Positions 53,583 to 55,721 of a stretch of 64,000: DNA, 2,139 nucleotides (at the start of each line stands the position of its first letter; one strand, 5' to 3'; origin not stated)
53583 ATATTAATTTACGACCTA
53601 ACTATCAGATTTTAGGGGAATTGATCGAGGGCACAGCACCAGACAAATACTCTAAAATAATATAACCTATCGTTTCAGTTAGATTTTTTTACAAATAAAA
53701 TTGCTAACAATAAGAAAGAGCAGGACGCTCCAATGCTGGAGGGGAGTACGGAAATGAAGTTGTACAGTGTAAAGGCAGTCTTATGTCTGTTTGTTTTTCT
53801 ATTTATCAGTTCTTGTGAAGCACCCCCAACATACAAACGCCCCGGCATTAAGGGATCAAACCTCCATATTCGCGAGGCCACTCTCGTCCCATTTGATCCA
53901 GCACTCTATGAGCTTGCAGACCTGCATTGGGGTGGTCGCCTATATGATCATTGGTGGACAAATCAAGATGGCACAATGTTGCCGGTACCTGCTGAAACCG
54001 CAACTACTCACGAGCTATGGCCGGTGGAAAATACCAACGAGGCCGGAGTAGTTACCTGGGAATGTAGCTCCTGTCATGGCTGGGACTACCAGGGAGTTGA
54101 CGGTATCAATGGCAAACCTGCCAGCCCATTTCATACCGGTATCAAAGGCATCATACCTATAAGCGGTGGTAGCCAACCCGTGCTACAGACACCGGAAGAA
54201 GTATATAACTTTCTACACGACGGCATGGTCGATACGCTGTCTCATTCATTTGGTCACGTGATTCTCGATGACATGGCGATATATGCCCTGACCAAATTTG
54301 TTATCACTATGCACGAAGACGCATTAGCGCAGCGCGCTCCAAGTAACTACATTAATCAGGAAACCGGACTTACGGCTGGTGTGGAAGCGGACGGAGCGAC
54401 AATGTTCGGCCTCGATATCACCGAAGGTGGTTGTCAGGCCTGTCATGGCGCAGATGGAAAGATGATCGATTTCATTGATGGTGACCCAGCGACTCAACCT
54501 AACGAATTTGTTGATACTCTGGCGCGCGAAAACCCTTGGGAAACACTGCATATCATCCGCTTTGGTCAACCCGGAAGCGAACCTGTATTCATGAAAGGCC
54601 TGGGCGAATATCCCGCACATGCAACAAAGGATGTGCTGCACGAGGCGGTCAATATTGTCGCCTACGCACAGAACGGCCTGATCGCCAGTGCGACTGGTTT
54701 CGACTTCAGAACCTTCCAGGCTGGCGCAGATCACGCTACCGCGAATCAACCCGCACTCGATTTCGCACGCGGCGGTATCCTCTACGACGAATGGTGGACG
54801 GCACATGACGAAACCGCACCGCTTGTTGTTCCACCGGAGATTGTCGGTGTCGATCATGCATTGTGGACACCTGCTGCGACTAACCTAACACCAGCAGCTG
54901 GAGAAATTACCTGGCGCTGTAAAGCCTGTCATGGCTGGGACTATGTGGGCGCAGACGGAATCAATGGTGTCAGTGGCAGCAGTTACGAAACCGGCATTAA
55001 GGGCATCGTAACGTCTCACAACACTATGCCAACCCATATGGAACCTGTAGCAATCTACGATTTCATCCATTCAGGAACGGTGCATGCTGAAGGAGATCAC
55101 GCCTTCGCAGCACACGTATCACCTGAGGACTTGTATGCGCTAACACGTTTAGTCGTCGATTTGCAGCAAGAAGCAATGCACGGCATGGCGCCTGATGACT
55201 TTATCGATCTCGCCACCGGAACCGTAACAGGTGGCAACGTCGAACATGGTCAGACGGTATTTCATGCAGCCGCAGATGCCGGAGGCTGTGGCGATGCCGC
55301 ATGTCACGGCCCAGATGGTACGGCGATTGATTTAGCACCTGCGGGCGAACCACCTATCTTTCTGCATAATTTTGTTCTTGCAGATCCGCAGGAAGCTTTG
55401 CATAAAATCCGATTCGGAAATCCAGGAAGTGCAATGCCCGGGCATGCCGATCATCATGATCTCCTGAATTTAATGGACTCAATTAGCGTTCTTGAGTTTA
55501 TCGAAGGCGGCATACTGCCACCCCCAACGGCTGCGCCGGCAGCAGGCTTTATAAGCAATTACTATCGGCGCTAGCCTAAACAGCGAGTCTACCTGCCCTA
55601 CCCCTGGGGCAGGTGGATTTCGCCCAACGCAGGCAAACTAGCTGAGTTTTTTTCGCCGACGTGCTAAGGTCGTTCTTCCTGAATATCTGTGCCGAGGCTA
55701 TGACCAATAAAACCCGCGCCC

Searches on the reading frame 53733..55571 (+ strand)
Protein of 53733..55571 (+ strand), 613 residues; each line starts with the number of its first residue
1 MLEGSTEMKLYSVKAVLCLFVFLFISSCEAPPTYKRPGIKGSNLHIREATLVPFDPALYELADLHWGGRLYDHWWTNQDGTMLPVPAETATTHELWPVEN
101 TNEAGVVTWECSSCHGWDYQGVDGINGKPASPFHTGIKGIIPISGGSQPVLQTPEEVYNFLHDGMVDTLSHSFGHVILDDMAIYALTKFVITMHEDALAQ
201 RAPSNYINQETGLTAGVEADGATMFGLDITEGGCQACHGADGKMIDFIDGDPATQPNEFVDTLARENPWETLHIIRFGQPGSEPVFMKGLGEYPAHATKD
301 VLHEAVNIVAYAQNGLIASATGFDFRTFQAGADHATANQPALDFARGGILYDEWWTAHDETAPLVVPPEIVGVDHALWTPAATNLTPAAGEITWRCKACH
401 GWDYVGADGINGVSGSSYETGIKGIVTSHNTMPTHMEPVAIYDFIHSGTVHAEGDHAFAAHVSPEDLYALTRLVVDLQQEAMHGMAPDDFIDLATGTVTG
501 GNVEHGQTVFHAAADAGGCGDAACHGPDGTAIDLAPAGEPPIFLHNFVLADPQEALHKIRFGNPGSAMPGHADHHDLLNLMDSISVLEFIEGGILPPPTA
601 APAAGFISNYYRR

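Call 82: search_protein_families(library=pfam, proteins=[window:53733-55571:+], max_evalue=0.0001)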
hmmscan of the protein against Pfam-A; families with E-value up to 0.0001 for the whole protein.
window:53733-55571:+ (613 aa): 2 families
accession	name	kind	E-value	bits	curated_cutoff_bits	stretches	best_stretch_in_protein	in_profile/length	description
PF13442.11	Cytochrome_CBB3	-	1.6e-09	38.4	27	0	233-279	13-45/68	Cytochrome C oxidase, cbb3-type, subunit III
PF00034.26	Cytochrom_C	-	2.8e-09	38.6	21.3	0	110-125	11-26/90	Cytochrome c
